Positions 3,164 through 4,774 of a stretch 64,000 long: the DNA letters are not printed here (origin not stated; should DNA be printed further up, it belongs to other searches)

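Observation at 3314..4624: eEF1A/HBS1-family GTPase paralog with eroded catalytic motifs (possible Ski7-like pseudo-GTPase)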

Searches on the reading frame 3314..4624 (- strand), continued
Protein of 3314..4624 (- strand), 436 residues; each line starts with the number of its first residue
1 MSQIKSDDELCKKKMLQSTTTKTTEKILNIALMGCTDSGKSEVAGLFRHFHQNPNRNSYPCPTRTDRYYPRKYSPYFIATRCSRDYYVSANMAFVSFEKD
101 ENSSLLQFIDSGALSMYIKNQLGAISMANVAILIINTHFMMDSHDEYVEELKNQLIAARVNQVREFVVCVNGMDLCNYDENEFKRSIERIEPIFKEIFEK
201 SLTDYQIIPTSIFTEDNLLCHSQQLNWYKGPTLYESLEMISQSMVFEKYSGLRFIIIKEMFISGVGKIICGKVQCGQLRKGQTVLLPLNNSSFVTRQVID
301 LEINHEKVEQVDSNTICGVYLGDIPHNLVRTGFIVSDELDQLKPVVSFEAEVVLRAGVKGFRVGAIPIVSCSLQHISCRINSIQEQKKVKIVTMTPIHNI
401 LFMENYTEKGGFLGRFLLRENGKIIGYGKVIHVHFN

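Call 74: fold_search(model_id=the predicted structure, library=viral)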
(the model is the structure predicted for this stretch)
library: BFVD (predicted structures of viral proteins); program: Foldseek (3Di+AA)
matches with E <= 10: 1060; with E <= 0.001: 57
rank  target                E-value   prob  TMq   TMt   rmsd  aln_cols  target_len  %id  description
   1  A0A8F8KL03            6.1e-25  1.00  0.73  0.62   4.5       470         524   15  GTP-binding protein 1 [Clandestinovirus]
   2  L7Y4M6                2.8e-23  1.00  0.69  0.58   9.9       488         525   14  Putative GTP binding translation elongation/initiation factor [Megavirus lba]
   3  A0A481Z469            9.8e-23  1.00  0.70  0.73   4.2       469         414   14  Elongation factor Tu GTP binding domain protein [Pithovirus LCPAC101]
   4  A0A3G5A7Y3            6.3e-22  1.00  0.64  0.41   5.7       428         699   13  GTP binding translation elongation factor [Harvfovirus sp.]
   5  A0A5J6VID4            9.0e-21  1.00  0.69  0.42   5.4       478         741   12  protein-synthesizing GTPase [Megaviridae environmental sample]
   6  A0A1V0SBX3            3.5e-20  1.00  0.71  0.60   4.5       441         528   13  GTPase [Catovirus CTV1]
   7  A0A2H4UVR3            9.1e-20  1.00  0.65  0.65   6.8       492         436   13  protein-synthesizing GTPase [Bodo saltans virus]
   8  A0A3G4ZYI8            4.2e-18  1.00  0.61  0.69   4.5       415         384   13  Eukaryotic translation initiation factor 2 (Fragment) [Gaeavirus sp.]
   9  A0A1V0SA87            4.3e-17  1.00  0.57  0.70   6.2       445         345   12  GTP binding translation elongation factor [Catovirus CTV1]
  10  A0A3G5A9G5            1.1e-16  1.00  0.56  0.73   8.8       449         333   12  GTP binding translation elongation factor [Hyperionvirus sp.]
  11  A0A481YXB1            6.0e-16  1.00  0.55  0.28   4.7       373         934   14  protein-synthesizing GTPase [Marseillevirus LCMAC201]
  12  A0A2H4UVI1            7.1e-16  1.00  0.59  0.54   6.0       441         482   12  Elongation factor 1-alpha [Bodo saltans virus]
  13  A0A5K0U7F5            2.1e-15  1.00  0.70  0.44   5.1       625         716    9  GTPase [Yasminevirus sp. GU-2018]
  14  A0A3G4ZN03            1.3e-14  1.00  0.50  0.64   6.4       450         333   14  Translation elongation factor EF-1 subunit alpha [Terrestrivirus sp.]
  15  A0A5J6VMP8            3.1e-14  1.00  0.44  0.33  21.8       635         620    9  Elongation factor Tu GTP binding domain protein [Megaviridae environmental sample]
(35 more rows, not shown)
